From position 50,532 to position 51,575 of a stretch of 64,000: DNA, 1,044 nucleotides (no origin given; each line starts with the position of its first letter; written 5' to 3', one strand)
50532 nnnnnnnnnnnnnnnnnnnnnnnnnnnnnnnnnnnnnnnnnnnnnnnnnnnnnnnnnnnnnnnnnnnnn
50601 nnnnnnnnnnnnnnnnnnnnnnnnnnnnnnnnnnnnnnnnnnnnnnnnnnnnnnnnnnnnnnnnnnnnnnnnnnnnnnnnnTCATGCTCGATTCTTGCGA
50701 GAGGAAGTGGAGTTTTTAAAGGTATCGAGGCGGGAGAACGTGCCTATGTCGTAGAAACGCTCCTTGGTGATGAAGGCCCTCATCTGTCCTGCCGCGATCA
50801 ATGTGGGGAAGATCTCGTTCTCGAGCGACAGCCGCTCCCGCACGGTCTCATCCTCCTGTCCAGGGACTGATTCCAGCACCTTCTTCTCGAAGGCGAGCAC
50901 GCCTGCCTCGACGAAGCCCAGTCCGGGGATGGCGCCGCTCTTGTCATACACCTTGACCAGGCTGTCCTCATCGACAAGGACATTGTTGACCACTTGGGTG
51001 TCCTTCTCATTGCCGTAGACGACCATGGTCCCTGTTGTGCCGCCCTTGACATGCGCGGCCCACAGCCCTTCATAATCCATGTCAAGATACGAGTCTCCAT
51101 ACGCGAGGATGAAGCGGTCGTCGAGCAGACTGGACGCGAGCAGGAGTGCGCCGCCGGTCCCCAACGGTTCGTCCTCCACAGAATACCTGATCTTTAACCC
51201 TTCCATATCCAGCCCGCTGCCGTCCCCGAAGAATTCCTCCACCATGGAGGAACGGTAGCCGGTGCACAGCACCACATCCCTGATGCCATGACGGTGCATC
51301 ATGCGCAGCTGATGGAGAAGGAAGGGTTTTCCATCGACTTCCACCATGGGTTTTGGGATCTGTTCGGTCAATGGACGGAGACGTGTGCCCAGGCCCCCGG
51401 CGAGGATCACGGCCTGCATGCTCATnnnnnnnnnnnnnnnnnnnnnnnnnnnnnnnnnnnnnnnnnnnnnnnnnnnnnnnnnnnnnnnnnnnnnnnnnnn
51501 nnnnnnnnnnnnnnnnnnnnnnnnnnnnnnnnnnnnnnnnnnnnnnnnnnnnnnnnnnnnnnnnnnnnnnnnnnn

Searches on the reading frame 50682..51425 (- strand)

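Call 72: search_protein_families(library=pfam, proteins=[window:50682-51425:-], max_evalue=0.001)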
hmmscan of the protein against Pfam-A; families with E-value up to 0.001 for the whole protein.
window:50682-51425:- (247 aa): 2 families
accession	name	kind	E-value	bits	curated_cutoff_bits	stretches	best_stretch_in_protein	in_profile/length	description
PF00483.29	NTP_transferase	-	6.1e-28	98.5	21.2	1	5-233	2-235/245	Nucleotidyl transferase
PF12804.13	NTP_transf_3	-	5.5e-10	40.1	27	1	5-139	1-125/160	MobA-like NTP transferase domain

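Call 73: search_protein_families(library=ncbifam, proteins=[window:50682-51425:-], max_evalue=0.00001)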
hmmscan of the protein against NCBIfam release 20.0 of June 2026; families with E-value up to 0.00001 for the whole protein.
window:50682-51425:- (247 aa): 27 families (the best 25 are shown)
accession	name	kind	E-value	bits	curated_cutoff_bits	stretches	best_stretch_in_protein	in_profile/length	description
NF052502.1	man1P_GTase_Rv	exception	2.1e-41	142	440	1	3-230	1-220/352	mannose-1-phosphate guanylyltransferase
NF049965.1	GlMnHpPGnyltfHddC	equivalog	8.8e-34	117.1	300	1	3-237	1-218/221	D-glycero-D-manno-heptose 1-phosphate guanosyltransferase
TIGR03992.1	Arch_glmU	subfamily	2e-33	115.9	292.1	1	3-229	1-216/393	bifunctional sugar-1-phosphate nucleotidylyltransferase/acetyltransferase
NF045761.1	NAMPUrTaseMurU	equivalog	3.6e-30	105.5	250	1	3-237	1-224/226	N-acetylmuramate alpha-1-phosphate uridylyltransferase MurU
NF041313.1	UDPGP_AglF_Halo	equivalog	2.7e-29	102.3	400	1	3-186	1-181/234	UTP--glucose-1-phosphate uridylyltransferase AglF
TIGR02623.1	G1P_cyt_trans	equivalog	2.3e-26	92.8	300.25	1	3-67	1-65/255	glucose-1-phosphate cytidylyltransferase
TIGR01208.1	rmlA_long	equivalog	2.4e-19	69.4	320.25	1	5-187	2-182/353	glucose-1-phosphate thymidylyltransferase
NF041173.1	Sug_nt_acttase_Thmprot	equivalog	2.1e-15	56.6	600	1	3-228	1-215/405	bifunctional sugar-1-phosphate nucleotidylyltransferase/acetyltransferase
TIGR01207.1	rmlA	equivalog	4.1e-15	55.6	360.65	1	5-186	2-182/286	glucose-1-phosphate thymidylyltransferase RfbA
NF003670.0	PRK05293.1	equivalog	1.9e-13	50.1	470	1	3-232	5-250/382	glucose-1-phosphate adenylyltransferase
TIGR02091.1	glgC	equivalog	3e-13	49.6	424.9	1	4-69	2-68/364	glucose-1-phosphate adenylyltransferase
NF041135.1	IPPtranDIPPsyn_Thcocales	equivalog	2.8e-11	43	580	1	3-117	1-107/419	bifunctional L-myo-inositol-1-phosphate cytidylyltransferase/CDP-L-myo-inositol myo-inositolphosphotransferase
NF012024.0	PRK15480.1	equivalog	3.1e-11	42.9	588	1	4-158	5-158/292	glucose-1-phosphate thymidylyltransferase RfbA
NF010933.0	PRK14353.1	equivalog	4.4e-11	42.1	505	1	2-184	5-184/453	bifunctional UDP-N-acetylglucosamine diphosphorylase/glucosamine-1-phosphate N-acetyltransferase GlmU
NF045697.1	MurNAcPUrMurU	equivalog_domain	4.8e-11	42.5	370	1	6-106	1-98/229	N-acetylmuramate alpha-1-phosphate uridylyltransferase MurU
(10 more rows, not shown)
